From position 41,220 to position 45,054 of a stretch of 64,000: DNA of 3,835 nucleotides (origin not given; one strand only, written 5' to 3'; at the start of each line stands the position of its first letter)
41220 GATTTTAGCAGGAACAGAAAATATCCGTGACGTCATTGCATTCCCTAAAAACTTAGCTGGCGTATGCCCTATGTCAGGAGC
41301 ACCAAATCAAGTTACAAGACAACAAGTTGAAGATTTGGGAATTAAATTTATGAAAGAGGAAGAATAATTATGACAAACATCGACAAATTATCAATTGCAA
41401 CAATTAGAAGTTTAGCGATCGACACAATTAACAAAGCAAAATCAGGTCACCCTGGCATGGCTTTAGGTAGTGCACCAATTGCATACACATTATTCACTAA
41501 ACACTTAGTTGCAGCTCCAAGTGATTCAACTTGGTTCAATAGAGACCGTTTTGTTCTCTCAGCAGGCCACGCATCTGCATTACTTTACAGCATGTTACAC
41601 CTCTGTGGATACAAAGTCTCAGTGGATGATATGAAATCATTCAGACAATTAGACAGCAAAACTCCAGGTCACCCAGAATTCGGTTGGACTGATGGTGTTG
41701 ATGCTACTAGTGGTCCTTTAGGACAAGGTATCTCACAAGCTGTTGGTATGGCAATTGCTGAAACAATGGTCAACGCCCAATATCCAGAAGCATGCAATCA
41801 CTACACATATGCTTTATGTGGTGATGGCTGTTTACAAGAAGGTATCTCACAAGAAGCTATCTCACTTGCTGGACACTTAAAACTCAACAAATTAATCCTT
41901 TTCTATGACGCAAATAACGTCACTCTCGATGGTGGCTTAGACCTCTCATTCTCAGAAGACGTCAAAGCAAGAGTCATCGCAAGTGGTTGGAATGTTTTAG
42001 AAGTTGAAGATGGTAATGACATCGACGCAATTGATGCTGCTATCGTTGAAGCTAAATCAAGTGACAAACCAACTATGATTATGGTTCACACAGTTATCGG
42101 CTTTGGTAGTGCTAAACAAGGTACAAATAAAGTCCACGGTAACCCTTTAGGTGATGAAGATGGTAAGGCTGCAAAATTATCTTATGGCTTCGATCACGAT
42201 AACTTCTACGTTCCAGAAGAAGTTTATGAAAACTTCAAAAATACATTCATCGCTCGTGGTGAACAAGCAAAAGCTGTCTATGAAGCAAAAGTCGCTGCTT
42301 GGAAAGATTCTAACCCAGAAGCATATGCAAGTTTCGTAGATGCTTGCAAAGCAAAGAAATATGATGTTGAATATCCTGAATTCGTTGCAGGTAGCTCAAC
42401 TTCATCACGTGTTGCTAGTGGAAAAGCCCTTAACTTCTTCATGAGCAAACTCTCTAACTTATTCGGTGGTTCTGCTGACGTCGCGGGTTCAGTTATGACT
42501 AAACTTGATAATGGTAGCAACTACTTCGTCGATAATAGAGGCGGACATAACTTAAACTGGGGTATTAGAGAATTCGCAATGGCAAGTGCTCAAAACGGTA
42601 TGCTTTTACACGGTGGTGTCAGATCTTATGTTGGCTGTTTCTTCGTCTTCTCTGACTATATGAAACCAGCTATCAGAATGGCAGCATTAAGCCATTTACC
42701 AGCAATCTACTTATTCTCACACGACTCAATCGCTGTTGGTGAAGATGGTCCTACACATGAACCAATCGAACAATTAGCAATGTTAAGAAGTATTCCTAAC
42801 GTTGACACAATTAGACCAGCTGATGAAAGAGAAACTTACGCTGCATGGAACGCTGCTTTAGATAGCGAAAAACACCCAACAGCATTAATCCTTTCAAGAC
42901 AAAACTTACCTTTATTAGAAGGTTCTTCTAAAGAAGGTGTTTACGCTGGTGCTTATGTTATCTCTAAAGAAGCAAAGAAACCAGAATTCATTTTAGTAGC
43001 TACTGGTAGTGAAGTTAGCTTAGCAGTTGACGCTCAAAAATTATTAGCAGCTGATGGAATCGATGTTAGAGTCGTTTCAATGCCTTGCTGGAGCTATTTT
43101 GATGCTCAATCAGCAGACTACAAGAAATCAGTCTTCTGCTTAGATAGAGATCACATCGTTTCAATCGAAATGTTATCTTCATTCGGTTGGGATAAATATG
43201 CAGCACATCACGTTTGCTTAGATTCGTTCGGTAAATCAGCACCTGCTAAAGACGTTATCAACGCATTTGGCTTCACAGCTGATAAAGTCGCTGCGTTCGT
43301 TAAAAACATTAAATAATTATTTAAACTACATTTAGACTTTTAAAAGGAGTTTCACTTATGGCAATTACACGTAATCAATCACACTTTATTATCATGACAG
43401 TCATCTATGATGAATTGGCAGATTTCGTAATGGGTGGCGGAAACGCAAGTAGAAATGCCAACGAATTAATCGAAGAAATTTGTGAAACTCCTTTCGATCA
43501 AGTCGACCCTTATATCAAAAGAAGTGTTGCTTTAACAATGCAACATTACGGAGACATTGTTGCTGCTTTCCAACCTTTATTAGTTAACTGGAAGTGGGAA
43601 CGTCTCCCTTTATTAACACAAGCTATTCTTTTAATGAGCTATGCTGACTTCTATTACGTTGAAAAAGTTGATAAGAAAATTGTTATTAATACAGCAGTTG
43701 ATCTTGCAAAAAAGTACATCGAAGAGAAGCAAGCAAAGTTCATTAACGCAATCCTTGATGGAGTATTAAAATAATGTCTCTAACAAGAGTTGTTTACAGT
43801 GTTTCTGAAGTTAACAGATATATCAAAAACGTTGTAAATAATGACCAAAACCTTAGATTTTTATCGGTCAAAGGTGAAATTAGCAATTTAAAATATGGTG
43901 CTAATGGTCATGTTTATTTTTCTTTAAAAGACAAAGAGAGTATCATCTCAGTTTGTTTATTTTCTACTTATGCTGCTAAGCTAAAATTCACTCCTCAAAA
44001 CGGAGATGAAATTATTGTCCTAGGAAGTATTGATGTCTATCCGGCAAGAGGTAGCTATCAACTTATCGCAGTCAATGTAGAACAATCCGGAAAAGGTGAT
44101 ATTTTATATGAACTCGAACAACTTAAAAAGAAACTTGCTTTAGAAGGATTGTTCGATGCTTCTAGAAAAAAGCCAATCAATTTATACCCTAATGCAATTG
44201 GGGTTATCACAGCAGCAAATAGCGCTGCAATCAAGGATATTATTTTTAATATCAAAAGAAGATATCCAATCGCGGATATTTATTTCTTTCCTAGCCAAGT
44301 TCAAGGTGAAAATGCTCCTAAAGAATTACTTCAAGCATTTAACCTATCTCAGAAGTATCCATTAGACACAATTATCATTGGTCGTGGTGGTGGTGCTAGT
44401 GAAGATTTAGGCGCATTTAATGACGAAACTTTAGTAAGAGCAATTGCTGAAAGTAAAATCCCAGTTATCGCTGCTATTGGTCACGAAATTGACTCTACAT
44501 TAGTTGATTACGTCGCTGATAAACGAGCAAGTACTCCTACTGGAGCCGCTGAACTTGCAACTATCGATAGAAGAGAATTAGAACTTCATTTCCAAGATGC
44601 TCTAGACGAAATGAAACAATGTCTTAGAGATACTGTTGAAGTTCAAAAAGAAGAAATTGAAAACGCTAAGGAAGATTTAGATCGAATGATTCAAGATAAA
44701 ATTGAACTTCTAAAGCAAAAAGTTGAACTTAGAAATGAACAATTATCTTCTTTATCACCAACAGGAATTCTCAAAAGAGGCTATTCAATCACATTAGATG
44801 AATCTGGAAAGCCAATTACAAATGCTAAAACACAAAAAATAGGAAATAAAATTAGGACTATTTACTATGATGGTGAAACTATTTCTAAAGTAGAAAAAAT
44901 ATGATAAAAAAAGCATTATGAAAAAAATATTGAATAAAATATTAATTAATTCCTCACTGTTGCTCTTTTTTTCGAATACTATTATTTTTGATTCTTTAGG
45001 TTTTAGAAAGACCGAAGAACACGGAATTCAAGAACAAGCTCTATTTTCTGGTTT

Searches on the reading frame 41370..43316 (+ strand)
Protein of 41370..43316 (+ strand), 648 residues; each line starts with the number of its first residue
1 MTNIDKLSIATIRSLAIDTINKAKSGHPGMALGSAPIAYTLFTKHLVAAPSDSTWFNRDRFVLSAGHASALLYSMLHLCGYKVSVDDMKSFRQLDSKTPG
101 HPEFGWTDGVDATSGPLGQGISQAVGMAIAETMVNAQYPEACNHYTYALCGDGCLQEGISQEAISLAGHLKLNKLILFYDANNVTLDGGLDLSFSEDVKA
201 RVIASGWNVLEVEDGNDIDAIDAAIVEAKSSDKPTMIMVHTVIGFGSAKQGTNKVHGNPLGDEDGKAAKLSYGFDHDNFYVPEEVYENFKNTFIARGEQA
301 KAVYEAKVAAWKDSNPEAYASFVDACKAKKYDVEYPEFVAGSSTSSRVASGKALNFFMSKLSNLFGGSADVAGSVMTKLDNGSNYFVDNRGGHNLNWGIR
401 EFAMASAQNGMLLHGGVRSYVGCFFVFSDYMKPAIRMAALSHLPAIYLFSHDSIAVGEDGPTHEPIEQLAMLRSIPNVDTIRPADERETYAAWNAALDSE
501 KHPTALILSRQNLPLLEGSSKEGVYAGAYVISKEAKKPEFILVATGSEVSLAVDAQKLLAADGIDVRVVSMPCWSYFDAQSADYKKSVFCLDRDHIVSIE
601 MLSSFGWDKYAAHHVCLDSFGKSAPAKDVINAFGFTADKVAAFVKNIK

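Call 94: search_protein_families(library=pfam, proteins=[window:41370-43316:+], max_evalue=0.00001)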
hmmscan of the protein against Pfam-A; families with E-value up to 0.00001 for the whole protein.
window:41370-43316:+ (648 aa): 4 families
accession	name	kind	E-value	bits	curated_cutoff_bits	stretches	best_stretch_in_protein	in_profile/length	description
PF00456.26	Transketolase_N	-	1.3e-130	435.7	22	1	5-326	2-329/334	Transketolase, thiamine diphosphate binding domain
PF02779.29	Transket_pyr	-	2.9e-47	161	27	1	345-514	4-173/174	Transketolase, pyrimidine binding domain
PF22613.1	Transketolase_C_1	-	2.5e-38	131.2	27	1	527-636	1-113/113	Transketolase-like TK C-terminal domain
PF02780.25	Transketolase_C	-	4.6e-13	49.6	25.9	1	535-640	7-124/124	Transketolase, C-terminal domain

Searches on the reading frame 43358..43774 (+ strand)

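Call 3: search_protein_families(library=pfam, proteins=[window:43358-43774:+], max_evalue=0.1)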
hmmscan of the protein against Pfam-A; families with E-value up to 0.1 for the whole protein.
window:43358-43774:+ (138 aa): 1 family
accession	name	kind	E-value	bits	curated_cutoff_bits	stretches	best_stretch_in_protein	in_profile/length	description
PF01029.23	NusB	-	4.8e-20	72.7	23.1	1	43-138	38-133/133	NusB family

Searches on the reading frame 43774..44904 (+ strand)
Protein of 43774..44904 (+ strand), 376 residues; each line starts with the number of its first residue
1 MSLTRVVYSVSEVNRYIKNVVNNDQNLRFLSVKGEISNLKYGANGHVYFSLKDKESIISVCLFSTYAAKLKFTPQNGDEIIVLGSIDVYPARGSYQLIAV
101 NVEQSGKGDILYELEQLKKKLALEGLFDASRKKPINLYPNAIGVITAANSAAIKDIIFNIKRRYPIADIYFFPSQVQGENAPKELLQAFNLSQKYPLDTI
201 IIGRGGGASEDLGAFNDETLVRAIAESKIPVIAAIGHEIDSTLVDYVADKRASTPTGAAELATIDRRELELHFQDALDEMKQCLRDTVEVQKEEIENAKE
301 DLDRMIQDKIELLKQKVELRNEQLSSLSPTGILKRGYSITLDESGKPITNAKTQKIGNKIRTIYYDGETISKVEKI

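Call 3: search_protein_families(library=pfam, proteins=[window:43774-44904:+], max_evalue=0.1)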
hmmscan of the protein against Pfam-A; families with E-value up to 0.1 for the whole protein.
window:43774-44904:+ (376 aa): 3 families
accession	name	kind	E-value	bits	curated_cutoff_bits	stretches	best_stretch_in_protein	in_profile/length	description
PF02601.20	Exonuc_VII_L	-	3e-76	257.4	35.9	2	126-302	1-178/315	Exonuclease VII, large subunit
PF13742.12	tRNA_anti_2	-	3.3e-28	98.2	27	1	8-102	1-94/95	OB-fold nucleic acid binding domain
PF01336.31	tRNA_anti-codon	-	8.9e-10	38.8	27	1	31-101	2-71/75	OB-fold nucleic acid binding domain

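Call 4: search_protein_families(library=ncbifam, proteins=[window:43774-44904:+], max_evalue=0.1)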
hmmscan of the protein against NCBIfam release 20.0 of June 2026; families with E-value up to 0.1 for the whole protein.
window:43774-44904:+ (376 aa): 4 families
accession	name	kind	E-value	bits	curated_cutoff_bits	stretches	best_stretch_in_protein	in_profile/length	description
TIGR00237.1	xseA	equivalog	4.9e-122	407.9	180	2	9-300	1-292/389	exodeoxyribonuclease VII large subunit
TIGR02393.1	RpoD_Cterm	equivalog_domain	0.0097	15.5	354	1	221-291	123-192/238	RNA polymerase sigma factor RpoD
NF033885.1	conj_TraP_IncI1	equivalog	0.043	13.5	135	1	255-327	67-140/217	conjugal transfer protein TraP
NF052680.1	KinAssocLprKapB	equivalog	0.083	13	140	0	217-316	29-123/126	kinase-associated lipoprotein KapB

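Call 19: find_related_loci(query=window:43774-44904:+, collection=genome_contigs, flank=6000)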
Query window:43774-44904:+ (376 aa) in genome_contigs; peptide patterns used: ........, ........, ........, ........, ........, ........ (x = any residue, [..] = any of these).
263 stretches matched a pattern; 77 encode a relative of the query (tblastn E <= 1e-3); 77 distinct loci.
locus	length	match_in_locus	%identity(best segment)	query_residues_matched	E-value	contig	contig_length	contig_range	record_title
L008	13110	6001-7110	61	7-376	1e-153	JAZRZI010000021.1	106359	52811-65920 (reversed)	MAG: Bacilli bacterium isolate T1900044948_TA20190001.MAGScoT_cleanbin_000043 SGB_3510_k141_340357, whole genome shotgun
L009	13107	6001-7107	52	6-373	1e-122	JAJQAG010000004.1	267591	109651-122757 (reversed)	MAG: Coprobacillus sp. isolate BH.B1_1 NODE_2_length_267591_cov_45.106995, whole genome shotgun sequence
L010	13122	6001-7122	56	1-375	4e-120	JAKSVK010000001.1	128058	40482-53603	MAG: Bacilli bacterium isolate Horse_feces357 MAG357_1, whole genome shotgun sequence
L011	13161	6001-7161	43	13-376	8e-100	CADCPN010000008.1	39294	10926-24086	MAG: uncultured Erysipelotrichaceae bacterium isolate RUG14861 genome assembly, contig: RUG14861_asm_8, whole genome sho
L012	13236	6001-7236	43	7-373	2e-99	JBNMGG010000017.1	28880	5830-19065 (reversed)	MAG: Candidatus Enteromonas sp. isolate CM_BacEnt99.154 k141_133279_length_28880_cov_11.0000, whole genome shotgun seque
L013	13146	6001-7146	46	9-367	2e-99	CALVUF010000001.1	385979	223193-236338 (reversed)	MAG: uncultured Bacilli bacterium isolate BRZ_QG__bin63 genome assembly, contig: BRZ_QG__NODE_3_length_385979_cov_12.579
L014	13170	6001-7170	44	7-373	5e-98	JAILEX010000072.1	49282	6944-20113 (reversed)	MAG: Bacilli bacterium isolate RUI057 k141_12988487_flag=0_multi=9.9829_len=49282, whole genome shotgun sequence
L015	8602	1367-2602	42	7-373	8e-98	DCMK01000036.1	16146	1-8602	MAG TPA_asm: Bacillales bacterium UBA1624 UBA1624_contig_4607, whole genome shotgun sequence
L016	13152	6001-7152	43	7-367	8e-98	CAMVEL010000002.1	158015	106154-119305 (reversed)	MAG TPA_asm: uncultured Erysipelotrichaceae bacterium isolate SRR8387716_bin.60_metaWRAP_v1.3_MAG genome assembly, conti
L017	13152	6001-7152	43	7-367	2e-97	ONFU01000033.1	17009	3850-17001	uncultured Erysipelotrichaceae bacterium isolate RUG266 genome assembly, contig: scaffold_4104, whole genome shotgun seq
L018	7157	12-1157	44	9-367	4e-97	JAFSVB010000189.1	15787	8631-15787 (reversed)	MAG: Bacilli bacterium isolate RGIG3500 Goat_Rumen.Co__c2278755, whole genome shotgun sequence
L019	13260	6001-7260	41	1-375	1e-94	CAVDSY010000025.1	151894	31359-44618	bacterium isolate H07627-L1_cleanbin_000039 genome assembly, contig: Spades_H07627-L1_contig_17, whole genome shotgun se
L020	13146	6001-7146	47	9-367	1e-93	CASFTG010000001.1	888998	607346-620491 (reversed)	uncultured bacterium isolate A3_L3_373373_idba_bin.15 genome assembly, contig: A3_L3_373373_idba_bin.15.fa_scaffold_0, w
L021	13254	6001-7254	39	1-373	2e-92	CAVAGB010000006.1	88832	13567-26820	Erysipelotrichaceae bacterium isolate H07605-L1_cleanbin_000011 genome assembly, contig: Spades_H07605-L1_contig_85, who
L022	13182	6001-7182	46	5-375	3e-108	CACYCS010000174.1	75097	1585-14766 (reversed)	MAG: uncultured Erysipelotrichaceae bacterium isolate RUG11821 genome assembly, contig: RUG11821_asm_174, whole genome s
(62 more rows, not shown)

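Call 77: list_cluster_members(proteins=[L003:1501-2466:+, L087:339-2390:+, L007:1630-2415:-, L089:3069-3491:+, L001:11959-13125:+, L002:3351-4859:+, window:43774-44904:+, window:48112-49962:+, P0003, P0007])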
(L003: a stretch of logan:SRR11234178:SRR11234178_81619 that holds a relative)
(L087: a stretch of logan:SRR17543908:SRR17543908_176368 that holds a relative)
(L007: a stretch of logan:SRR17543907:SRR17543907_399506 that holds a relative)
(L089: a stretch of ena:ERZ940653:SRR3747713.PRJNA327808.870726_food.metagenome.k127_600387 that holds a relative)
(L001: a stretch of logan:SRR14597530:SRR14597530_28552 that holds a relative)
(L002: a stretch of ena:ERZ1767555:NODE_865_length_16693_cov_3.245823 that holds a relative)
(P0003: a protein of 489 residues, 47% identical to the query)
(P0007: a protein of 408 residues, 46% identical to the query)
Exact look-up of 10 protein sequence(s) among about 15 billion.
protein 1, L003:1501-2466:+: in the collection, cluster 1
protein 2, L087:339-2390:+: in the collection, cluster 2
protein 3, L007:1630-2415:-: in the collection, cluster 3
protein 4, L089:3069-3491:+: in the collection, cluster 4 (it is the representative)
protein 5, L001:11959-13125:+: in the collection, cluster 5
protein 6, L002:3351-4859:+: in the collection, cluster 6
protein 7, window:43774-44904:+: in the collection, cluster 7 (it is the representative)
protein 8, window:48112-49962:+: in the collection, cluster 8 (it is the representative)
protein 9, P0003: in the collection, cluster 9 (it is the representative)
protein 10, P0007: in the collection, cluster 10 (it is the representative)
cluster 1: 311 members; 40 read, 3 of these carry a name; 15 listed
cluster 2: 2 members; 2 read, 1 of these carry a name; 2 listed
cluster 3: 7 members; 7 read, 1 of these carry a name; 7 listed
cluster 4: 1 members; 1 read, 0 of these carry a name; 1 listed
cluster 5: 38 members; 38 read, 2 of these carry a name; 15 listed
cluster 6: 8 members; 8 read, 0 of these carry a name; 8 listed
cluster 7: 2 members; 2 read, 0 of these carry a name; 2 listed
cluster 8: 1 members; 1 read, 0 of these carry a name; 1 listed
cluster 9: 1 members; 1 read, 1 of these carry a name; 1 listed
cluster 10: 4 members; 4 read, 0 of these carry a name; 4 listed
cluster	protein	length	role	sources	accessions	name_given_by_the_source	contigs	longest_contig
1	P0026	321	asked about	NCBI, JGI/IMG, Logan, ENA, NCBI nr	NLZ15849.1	MAG: DNA-directed RNA polymerase subunit alpha [Erysipelotrichaceae bacterium] | DNA-directed RNA polymerase subunit alpha | DNA-directed RNA polymerase subunit alpha [Erysipelotrichaceae bacterium]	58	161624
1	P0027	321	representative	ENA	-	-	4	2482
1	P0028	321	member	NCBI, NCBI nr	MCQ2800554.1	MAG: DNA-directed RNA polymerase subunit alpha [Bacilli bacterium] | DNA-directed RNA polymerase subunit alpha [Bacilli bacterium]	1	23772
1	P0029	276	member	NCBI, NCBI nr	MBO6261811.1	MAG: DNA-directed RNA polymerase subunit alpha, partial [Bacilli bacterium] | DNA-directed RNA polymerase subunit alpha [Bacilli bacterium]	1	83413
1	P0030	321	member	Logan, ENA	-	-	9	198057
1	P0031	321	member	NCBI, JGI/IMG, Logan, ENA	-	-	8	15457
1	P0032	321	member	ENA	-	-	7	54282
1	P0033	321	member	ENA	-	-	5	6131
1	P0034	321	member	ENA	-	-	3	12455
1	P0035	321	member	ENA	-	-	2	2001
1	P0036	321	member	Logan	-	-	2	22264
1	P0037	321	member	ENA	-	-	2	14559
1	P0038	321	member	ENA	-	-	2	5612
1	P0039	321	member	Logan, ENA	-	-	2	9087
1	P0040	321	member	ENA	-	-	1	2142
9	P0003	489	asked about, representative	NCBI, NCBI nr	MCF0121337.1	MAG: trypsin-like peptidase domain-containing protein, partial [Oscillospiraceae ... | trypsin-like peptidase domain-containing protein [Oscillospiraceae bacterium]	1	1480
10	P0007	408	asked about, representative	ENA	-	-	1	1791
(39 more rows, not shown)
